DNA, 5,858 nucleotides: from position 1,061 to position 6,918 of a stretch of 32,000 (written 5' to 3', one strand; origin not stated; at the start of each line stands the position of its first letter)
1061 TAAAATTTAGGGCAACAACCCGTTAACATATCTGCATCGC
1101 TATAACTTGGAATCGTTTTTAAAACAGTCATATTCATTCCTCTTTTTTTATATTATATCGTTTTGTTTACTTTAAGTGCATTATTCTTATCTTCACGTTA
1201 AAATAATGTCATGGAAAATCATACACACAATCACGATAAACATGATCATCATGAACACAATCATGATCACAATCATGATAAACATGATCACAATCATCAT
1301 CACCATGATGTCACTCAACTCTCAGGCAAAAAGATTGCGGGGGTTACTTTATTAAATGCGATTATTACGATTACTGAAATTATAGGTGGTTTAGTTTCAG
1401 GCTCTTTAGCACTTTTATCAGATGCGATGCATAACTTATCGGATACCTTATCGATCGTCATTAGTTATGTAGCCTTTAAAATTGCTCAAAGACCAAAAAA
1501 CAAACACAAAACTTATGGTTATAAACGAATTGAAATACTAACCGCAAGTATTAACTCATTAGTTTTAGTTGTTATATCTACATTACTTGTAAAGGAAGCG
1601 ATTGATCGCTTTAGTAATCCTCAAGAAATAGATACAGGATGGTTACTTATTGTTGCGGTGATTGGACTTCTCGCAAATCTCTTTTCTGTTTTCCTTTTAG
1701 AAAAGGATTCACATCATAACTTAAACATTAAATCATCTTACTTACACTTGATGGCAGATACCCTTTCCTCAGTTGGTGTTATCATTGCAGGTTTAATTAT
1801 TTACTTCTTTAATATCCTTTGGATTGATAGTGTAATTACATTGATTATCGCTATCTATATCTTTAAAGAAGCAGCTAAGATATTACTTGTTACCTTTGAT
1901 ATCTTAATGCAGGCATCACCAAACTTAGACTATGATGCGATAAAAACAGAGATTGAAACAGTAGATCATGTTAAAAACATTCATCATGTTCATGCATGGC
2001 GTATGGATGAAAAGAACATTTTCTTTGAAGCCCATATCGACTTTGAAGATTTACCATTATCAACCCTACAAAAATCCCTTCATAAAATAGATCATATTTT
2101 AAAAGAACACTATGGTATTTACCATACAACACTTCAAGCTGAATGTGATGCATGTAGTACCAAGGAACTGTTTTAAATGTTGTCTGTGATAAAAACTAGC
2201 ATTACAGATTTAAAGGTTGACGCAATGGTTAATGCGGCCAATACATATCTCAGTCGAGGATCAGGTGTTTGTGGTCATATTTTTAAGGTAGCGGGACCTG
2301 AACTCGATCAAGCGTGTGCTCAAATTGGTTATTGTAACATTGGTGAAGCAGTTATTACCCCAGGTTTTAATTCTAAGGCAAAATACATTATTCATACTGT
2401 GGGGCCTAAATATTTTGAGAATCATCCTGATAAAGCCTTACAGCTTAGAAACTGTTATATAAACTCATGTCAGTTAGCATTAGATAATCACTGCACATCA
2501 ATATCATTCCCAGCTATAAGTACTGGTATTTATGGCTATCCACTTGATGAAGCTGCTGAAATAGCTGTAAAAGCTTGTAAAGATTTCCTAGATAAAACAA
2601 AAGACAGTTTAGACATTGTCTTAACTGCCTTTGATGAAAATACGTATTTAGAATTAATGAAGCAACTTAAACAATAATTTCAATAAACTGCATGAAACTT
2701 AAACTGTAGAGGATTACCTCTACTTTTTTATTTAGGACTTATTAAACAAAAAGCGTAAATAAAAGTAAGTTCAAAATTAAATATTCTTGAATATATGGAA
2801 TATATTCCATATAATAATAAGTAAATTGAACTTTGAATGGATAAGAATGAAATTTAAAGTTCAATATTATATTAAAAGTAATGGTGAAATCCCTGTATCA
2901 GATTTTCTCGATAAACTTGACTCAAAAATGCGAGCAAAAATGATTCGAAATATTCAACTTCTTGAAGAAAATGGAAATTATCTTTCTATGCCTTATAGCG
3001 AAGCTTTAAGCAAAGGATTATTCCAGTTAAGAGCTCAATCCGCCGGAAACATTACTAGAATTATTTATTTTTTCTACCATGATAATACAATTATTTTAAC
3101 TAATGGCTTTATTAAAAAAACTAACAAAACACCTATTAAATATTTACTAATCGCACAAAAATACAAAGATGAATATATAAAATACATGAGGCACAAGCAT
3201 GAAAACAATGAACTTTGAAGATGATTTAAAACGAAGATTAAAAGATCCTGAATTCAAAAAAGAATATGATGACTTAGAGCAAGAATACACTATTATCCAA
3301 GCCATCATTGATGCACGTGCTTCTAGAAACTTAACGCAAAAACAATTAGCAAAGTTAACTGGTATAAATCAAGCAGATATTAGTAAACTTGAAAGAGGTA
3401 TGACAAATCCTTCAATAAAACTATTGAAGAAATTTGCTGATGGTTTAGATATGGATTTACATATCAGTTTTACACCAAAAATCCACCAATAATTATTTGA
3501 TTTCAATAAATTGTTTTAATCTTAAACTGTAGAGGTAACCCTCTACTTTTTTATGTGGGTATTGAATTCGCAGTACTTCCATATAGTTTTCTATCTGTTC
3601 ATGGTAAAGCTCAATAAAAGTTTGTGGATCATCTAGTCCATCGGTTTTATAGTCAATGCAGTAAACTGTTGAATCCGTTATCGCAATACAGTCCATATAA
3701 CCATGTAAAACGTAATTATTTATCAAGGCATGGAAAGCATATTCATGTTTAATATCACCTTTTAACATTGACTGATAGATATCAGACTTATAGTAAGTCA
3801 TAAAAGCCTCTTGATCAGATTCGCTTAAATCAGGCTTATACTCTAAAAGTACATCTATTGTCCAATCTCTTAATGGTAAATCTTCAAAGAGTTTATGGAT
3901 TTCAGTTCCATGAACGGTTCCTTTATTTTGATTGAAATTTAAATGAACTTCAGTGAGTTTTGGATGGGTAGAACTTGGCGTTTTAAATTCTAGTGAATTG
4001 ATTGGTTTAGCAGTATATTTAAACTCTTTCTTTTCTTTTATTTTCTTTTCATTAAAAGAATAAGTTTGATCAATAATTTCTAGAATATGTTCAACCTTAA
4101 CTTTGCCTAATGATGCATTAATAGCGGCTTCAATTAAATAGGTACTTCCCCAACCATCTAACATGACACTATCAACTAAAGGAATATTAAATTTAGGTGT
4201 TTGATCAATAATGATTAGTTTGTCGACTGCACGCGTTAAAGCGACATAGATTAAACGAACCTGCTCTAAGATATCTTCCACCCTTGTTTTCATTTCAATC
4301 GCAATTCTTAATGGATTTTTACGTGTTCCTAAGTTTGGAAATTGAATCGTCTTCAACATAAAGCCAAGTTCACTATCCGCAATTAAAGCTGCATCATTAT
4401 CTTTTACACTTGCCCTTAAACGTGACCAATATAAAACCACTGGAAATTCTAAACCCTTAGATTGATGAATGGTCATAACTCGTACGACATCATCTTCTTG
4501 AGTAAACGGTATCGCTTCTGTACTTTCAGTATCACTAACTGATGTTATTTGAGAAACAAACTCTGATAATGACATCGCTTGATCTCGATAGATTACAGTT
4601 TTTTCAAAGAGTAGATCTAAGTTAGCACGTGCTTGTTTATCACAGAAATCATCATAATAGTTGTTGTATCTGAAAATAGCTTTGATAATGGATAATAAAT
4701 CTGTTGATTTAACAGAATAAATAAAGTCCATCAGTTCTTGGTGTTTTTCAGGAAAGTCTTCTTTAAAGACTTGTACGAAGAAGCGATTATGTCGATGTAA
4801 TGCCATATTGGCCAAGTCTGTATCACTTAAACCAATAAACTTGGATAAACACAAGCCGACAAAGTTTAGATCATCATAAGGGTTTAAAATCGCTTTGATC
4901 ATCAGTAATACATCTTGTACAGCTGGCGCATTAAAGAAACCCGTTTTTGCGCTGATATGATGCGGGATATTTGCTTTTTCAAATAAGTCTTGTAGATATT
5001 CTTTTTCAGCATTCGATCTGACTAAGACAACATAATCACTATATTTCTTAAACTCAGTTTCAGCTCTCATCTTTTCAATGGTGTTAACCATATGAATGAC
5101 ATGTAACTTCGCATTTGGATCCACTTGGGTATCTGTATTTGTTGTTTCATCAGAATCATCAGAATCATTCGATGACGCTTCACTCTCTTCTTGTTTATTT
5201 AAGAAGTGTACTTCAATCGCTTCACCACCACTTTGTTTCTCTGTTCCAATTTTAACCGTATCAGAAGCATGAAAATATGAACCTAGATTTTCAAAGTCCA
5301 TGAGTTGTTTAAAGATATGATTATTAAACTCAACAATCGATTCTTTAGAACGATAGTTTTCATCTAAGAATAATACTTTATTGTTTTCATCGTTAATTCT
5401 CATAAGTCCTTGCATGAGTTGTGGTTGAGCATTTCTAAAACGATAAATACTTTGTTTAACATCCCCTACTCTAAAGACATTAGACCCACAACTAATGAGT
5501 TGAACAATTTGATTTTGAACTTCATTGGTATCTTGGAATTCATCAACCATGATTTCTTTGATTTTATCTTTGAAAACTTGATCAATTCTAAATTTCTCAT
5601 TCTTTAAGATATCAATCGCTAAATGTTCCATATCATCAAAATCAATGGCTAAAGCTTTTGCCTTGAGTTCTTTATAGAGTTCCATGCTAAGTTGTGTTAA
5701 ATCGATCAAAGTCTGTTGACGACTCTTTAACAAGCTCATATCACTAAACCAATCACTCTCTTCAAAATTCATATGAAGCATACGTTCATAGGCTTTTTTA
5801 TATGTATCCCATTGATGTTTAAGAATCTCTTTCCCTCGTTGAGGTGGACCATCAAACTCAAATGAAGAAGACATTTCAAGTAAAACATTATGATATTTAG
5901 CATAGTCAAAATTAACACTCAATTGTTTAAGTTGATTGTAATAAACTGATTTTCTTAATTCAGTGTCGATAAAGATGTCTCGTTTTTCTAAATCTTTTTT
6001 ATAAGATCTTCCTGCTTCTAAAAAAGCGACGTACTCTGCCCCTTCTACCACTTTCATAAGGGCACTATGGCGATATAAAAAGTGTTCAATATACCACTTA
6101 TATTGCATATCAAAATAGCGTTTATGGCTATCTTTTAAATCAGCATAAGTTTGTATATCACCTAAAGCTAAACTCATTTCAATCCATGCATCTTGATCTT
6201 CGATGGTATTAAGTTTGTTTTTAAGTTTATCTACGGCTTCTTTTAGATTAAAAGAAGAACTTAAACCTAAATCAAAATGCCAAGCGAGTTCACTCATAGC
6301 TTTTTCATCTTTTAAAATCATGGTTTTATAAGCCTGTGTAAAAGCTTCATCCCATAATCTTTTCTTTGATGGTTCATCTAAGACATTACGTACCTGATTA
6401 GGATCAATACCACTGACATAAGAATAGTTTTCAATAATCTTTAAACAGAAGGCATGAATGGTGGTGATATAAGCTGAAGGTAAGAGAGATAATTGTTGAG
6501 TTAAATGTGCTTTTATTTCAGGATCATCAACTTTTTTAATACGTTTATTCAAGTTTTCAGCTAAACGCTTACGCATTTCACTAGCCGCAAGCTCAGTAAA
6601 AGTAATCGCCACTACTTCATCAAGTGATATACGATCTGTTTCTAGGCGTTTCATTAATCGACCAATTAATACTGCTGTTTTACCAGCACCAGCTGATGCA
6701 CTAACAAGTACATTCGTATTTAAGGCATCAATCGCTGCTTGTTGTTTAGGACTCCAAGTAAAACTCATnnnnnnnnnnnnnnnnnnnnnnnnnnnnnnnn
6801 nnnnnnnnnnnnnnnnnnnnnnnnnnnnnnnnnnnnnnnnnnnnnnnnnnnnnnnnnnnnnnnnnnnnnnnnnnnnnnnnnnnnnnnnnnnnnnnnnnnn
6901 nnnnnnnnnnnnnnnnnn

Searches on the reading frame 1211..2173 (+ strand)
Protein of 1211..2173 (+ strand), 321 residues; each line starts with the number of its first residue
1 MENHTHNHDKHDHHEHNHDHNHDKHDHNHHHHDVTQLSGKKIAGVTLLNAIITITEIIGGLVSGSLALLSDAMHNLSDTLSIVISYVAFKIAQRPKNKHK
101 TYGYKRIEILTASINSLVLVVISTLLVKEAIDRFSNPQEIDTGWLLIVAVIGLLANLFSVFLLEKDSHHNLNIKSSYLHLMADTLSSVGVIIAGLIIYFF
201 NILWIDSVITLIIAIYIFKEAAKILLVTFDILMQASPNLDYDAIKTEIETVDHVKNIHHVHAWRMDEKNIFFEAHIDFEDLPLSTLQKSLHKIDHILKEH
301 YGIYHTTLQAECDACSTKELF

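Call 77: search_protein_families(library=ncbifam, proteins=[window:1211-2173:+], max_evalue=0.001)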
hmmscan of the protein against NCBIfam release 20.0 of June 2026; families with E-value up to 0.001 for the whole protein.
window:1211-2173:+ (321 aa): 10 families
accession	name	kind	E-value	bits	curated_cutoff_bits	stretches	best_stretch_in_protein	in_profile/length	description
TIGR01297.1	CDF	superfamily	1.4e-79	267.3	82.35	1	41-311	4-281/285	cation diffusion facilitator family transporter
NF002923.0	PRK03557.1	equivalog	2.1e-63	214.5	408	1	26-319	4-298/313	CDF family zinc transporter ZitB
NF033827.1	CDF_efflux_DmeF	equivalog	1.8e-34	119.5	250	2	39-169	15-146/309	CDF family Co(II)/Ni(II) efflux transporter DmeF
NF033615.1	CDF_MamM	equivalog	3.1e-23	82.4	350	1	40-278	9-252/290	magnetosome biogenesis CDF transporter MamM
NF050169.1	CatEfflxFieF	equivalog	5e-23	81.7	420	1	49-294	15-263/282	cation efflux pump FieF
NF052621.1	MngEfTpMntE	equivalog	4.7e-20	72.2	500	1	49-243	12-210/293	manganese efflux transporter MntE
NF033616.1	CDF_MamB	equivalog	2.4e-19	69.9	350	1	49-268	16-238/284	magnetosome biogenesis CDF transporter MamB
NF007064.0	PRK09509.1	equivalog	6.1e-16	58.3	447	1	44-298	15-272/300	CDF family cation-efflux transporter FieF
NF052602.1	Zn_efflux_Cdf31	equivalog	8.1e-16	58.3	460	1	45-315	12-292/299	CDF family zinc efflux transporter Cdf31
NF040994.1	MamV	equivalog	6e-13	48.6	500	1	56-268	28-242/319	CDF transporter MamV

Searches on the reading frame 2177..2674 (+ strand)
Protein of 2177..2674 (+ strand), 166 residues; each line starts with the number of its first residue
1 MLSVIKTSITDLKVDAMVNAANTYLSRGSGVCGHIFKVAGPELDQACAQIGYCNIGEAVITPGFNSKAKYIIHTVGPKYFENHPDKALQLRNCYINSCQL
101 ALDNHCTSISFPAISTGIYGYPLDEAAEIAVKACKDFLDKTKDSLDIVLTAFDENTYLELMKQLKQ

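Call 77: search_protein_families(library=ncbifam, proteins=[window:2177-2674:+], max_evalue=0.001)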
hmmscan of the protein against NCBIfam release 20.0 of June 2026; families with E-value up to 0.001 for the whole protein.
window:2177-2674:+ (166 aa): 11 families
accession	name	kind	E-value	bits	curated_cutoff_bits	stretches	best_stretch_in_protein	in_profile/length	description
NF001664.0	PRK00431.1-6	equivalog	3.2e-47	160.1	200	1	2-164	4-169/173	O-acetyl-ADP-ribose deacetylase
NF001660.0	PRK00431.1-1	equivalog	1.4e-42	145.2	271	1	2-157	5-164/177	O-acetyl-ADP-ribose deacetylase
NF001663.0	PRK00431.1-4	equivalog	2.6e-42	144.7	285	1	2-158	9-169/180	ADP-ribose-binding protein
NF001661.0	PRK00431.1-2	equivalog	4.7e-40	137.4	291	1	3-159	4-166/179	O-acetyl-ADP-ribose deacetylase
NF003163.0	PRK04143.1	equivalog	1.1e-33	116.8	272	1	3-157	86-256/265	protein-ADP-ribose hydrolase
NF001667.0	PRK00431.2-3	equivalog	4e-30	104.8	252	1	2-162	10-171/182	ADP-ribose-binding protein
NF009880.0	PRK13341.1-1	equivalog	1.1e-28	100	891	1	3-156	430-589/599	AAA family ATPase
NF001665.0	PRK00431.2-1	equivalog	7.7e-26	90.7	315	1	3-155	11-162/177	ADP-ribose-binding protein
NF001668.0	PRK00431.2-4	equivalog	8.9e-26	90.5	278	1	5-159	54-207/220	ADP-ribose-binding protein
NF001662.0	PRK00431.1-3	equivalog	1.2e-23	83.9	215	1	2-163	5-180/185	[protein ADP-ribosylglutamate] hydrolase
NF001666.0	PRK00431.2-2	equivalog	4.5e-13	49.4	246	1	2-157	3-155/164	ADP-ribose-binding protein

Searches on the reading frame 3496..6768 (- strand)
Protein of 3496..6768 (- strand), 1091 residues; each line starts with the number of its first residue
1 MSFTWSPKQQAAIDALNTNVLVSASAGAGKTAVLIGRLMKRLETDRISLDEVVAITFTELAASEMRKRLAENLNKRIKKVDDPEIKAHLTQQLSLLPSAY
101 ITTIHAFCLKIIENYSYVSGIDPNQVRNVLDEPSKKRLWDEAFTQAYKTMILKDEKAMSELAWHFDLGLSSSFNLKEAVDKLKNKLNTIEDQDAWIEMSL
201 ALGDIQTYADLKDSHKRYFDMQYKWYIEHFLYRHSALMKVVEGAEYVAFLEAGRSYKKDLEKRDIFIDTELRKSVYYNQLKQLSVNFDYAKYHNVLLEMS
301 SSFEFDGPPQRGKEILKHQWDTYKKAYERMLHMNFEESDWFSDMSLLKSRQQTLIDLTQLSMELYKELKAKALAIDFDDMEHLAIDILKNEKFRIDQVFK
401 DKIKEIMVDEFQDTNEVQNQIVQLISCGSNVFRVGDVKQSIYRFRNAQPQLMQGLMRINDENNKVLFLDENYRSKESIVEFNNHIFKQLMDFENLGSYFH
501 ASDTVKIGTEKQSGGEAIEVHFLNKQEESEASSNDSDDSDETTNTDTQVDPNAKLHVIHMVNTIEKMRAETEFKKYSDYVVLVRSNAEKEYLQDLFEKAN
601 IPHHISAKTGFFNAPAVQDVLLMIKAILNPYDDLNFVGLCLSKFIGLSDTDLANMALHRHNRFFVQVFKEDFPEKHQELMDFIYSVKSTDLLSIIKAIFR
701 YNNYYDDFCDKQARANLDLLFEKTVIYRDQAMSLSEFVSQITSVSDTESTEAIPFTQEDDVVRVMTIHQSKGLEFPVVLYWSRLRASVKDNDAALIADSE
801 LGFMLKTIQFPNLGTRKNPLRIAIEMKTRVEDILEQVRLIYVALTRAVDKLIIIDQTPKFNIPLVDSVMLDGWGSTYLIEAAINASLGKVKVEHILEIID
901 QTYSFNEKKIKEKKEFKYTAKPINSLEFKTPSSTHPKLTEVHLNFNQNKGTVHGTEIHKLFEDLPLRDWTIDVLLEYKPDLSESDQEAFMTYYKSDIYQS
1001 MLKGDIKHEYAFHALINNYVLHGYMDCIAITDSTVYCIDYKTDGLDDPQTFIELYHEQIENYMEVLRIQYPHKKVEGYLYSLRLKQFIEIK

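Call 77: search_protein_families(library=ncbifam, proteins=[window:3496-6768:-], max_evalue=0.001)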
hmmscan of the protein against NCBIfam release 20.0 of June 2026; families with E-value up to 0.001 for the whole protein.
window:3496-6768:- (1091 aa): 14 families
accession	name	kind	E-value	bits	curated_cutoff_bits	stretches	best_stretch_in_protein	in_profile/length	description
TIGR02785.1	addA_Gpos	equivalog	1.1e-133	447.5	707.65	2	5-857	2-880/1234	helicase-exonuclease AddAB subunit AddA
TIGR02784.1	addA_alphas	equivalog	3.9e-59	201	860.75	1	16-1079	9-1127/1138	double-strand break repair helicase AddA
TIGR00609.1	recB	equivalog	3.9e-51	174.3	696.05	1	16-854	8-811/1175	exodeoxyribonuclease V subunit beta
TIGR01073.1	pcrA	equivalog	1.2e-50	172.7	911.2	3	362-488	170-295/725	DNA helicase PcrA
TIGR01074.1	rep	equivalog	6.1e-49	166.9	951.45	3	357-517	162-323/668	DNA helicase Rep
NF010485.0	PRK13909.1-2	equivalog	3.1e-44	151.5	650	2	319-1082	243-899/909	RecB-like helicase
NF008743.0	PRK11773.1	equivalog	7e-43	147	965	3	360-488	172-299/720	DNA helicase II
TIGR01075.1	uvrD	equivalog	1.6e-42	145.7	1144.45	2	363-488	170-294/715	DNA helicase II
NF010487.0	PRK13909.1-4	equivalog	6.7e-37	127.2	759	3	322-628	242-527/924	RecB-like helicase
NF008172.0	PRK10919.1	equivalog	8.8e-36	123.3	1168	3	363-525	169-339/673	DNA helicase Rep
NF008128.0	PRK10876.1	equivalog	1.1e-26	92.9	1697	2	365-848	340-810/1181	exodeoxyribonuclease V subunit beta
NF008276.0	PRK11054.1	equivalog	1.6e-24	86.4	543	2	349-488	383-518/684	DNA helicase IV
NF010486.0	PRK13909.1-3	equivalog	2.8e-17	62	1109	3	376-489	303-426/921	RecB-like helicase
NF041464.1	HelD_BACSU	equivalog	1.2e-05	23.5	419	1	397-493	541-637/779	RNA polymerase recycling motor HelD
